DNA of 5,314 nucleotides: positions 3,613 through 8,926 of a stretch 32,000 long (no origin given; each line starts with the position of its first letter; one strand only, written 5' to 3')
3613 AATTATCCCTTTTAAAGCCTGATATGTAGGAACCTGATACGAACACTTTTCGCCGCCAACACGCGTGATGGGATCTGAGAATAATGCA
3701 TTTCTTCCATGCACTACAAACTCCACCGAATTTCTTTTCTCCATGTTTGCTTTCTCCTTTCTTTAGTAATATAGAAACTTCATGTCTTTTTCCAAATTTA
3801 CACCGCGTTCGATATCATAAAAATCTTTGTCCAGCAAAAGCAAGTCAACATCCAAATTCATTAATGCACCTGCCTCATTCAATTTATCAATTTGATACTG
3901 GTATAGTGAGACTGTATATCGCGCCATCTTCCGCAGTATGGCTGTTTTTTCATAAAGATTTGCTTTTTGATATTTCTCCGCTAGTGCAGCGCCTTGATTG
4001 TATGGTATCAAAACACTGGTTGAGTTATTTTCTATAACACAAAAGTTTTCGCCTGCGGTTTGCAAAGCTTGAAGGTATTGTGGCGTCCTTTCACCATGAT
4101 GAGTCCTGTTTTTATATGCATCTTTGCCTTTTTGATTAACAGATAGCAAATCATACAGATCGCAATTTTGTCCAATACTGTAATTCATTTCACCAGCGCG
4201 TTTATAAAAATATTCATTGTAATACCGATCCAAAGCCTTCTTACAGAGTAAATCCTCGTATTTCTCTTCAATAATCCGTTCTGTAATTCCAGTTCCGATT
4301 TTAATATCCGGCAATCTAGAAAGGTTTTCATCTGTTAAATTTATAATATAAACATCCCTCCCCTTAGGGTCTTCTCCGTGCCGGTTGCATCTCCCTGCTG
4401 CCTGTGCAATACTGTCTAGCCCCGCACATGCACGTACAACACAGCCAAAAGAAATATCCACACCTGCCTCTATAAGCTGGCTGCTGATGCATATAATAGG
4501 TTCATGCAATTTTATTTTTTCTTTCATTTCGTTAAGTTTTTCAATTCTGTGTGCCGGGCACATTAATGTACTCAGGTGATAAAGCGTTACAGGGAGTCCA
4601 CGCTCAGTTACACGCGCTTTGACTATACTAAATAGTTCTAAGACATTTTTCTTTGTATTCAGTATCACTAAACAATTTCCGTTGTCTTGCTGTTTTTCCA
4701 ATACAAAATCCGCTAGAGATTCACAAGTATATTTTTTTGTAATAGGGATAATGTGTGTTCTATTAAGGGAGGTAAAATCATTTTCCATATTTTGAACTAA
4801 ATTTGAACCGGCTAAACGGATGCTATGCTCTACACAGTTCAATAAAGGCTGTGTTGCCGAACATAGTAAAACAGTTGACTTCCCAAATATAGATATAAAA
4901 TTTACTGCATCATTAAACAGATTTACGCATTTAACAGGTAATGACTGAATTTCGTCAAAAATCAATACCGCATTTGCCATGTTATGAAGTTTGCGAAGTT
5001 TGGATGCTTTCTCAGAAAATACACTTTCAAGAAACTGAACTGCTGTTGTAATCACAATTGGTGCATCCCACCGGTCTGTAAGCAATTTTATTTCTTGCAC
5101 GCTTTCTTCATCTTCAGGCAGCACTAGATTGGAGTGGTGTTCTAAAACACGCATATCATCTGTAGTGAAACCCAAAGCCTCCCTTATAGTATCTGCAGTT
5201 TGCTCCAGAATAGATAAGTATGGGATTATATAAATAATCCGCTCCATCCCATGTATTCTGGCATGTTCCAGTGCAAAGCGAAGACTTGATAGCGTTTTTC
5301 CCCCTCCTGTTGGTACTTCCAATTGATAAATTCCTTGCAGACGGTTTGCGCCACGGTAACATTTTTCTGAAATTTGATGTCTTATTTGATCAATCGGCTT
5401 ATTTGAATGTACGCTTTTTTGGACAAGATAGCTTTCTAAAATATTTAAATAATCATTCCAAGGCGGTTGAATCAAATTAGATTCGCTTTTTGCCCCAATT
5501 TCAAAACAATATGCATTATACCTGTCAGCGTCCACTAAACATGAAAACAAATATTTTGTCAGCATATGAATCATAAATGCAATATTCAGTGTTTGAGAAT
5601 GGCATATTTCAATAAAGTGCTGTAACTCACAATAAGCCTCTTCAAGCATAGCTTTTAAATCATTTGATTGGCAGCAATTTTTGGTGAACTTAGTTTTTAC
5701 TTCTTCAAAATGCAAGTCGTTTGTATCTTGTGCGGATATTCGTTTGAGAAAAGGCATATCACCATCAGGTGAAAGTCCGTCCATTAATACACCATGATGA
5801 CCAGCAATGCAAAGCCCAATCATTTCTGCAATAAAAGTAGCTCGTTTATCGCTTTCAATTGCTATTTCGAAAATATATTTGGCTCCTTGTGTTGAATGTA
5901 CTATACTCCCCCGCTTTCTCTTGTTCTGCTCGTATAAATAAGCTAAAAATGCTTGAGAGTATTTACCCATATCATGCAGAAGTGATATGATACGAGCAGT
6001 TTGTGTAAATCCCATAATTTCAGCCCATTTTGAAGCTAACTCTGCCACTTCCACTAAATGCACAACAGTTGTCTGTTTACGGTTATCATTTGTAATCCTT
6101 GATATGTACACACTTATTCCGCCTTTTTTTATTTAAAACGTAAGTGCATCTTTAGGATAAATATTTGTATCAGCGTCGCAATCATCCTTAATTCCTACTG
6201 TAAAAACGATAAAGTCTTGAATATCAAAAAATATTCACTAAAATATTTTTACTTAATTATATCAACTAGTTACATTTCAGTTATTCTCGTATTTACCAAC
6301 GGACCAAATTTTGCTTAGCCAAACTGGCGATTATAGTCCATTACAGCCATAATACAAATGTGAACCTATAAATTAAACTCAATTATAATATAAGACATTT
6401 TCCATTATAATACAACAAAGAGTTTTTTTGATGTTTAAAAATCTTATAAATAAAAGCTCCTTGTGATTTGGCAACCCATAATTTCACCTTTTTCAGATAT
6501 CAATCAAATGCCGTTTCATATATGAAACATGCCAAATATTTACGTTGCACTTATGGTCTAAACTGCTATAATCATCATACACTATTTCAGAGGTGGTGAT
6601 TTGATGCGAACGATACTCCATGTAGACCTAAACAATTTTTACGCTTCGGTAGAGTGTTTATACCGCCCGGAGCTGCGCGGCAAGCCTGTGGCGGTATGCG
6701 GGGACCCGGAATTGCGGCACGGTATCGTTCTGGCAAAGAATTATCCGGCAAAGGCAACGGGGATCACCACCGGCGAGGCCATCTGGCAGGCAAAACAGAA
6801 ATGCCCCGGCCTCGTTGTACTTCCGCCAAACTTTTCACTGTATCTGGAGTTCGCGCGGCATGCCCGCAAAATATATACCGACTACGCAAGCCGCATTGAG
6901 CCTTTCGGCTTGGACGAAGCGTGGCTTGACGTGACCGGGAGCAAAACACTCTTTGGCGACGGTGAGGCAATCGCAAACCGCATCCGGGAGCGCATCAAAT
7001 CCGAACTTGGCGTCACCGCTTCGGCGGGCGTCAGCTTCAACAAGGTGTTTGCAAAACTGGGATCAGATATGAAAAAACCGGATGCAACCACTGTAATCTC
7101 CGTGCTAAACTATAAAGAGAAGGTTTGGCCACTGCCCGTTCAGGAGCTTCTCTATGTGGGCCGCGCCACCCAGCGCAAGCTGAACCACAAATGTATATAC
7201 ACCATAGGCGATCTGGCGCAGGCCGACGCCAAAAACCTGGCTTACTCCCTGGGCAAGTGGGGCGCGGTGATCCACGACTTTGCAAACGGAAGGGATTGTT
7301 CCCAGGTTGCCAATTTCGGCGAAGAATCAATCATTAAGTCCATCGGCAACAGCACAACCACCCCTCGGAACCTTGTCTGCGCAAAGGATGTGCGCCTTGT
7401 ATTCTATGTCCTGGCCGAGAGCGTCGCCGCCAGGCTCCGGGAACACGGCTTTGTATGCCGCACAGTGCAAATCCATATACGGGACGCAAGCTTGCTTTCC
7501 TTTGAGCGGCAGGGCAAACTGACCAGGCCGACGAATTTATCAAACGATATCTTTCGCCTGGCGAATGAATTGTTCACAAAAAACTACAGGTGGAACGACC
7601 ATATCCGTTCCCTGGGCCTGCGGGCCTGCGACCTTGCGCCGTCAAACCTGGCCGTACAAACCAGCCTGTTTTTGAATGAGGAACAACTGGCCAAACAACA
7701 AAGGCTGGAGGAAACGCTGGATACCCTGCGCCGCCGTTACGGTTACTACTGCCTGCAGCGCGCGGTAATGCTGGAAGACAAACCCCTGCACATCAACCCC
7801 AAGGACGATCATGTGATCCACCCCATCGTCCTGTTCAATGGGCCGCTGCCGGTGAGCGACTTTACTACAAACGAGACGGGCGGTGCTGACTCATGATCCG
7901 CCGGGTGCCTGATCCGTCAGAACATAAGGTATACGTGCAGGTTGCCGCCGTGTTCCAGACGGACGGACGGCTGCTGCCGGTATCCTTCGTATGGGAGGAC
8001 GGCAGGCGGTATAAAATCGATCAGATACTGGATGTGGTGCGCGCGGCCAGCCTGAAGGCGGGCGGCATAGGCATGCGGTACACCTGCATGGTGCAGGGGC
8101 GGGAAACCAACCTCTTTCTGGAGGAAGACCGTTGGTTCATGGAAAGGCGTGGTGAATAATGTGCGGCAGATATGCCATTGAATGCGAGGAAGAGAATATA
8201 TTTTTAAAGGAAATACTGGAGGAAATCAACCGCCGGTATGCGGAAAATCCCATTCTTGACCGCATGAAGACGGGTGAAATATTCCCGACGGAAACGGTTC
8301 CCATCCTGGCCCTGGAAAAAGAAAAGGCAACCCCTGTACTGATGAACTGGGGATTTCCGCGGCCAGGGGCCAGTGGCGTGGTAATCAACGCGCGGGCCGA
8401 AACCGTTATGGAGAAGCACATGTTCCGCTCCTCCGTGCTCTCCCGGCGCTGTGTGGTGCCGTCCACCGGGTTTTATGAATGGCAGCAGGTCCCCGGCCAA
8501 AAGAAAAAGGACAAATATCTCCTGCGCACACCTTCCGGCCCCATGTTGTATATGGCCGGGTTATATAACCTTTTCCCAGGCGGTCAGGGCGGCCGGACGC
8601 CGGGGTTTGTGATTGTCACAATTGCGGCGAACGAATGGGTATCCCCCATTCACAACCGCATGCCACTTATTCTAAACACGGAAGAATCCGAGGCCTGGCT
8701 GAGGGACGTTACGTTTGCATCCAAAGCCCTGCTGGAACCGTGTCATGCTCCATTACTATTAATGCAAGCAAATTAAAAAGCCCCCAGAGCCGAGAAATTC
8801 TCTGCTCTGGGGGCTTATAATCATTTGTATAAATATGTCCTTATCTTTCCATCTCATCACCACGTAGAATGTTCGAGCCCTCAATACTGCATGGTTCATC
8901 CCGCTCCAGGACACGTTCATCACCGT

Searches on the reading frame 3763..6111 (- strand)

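Call 12: search_protein_families(library=pfam, proteins=[window:3763-6111:-], max_evalue=0.01)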
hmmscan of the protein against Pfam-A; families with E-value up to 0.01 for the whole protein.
window:3763-6111:- (782 aa): 6 families
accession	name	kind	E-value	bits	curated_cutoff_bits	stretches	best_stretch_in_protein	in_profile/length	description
PF22590.2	Cas3-like_C_2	-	1.8e-16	60.8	27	1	477-579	2-105/106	CRISPR-associated nuclease/helicase Cas3, C-terminal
PF00270.35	DEAD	-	2.1e-11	44.3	26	1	264-422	19-161/167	DEAD/DEAH box helicase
PF04851.21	ResIII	-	1.4e-08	35.2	22.5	1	258-388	22-134/164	Type III restriction enzyme, res subunit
PF01966.28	HD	-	6e-08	33.4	22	1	17-110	3-90/116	HD domain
PF00271.37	Helicase_C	-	7e-06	26.7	23.5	1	465-579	5-110/110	Helicase conserved C-terminal domain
PF18019.7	Cas3_HD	-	0.0033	17.9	23.1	1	37-113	55-136/207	Cas3, HD domain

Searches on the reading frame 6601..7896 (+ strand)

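Call 12: search_protein_families(library=pfam, proteins=[window:6601-7896:+], max_evalue=0.01)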
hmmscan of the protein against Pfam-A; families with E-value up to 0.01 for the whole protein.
window:6601-7896:+ (431 aa): 4 families
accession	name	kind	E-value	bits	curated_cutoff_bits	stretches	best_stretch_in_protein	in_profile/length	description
PF00817.25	IMS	-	2.7e-43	147.9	23.2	1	8-156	1-148/148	impB/mucB/samB family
PF11799.13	IMS_C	-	1.1e-23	84.2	20.7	1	246-356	2-109/109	impB/mucB/samB family C-terminal domain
PF21999.2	IMS_HHH_1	-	0.00023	22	27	1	186-232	6-53/53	DNA polymerase-iota, thumb domain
PF11798.14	IMS_HHH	-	0.0015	19.1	24.4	1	171-195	4-28/32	IMS family HHH motif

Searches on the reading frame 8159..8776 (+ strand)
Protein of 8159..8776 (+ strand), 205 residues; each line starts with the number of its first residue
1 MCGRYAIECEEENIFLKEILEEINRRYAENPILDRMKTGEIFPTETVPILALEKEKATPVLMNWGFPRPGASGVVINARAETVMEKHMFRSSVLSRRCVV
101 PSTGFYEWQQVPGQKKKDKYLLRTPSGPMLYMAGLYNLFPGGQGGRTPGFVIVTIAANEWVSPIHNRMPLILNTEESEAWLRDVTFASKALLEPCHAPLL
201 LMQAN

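Call 12: search_protein_families(library=pfam, proteins=[window:8159-8776:+], max_evalue=0.01)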
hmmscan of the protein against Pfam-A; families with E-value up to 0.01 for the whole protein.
window:8159-8776:+ (205 aa): 1 family
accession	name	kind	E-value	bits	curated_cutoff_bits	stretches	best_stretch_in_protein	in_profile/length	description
PF02586.19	SRAP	-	2.3e-41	142.1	27.1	1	1-195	1-197/214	SOS response associated peptidase (SRAP)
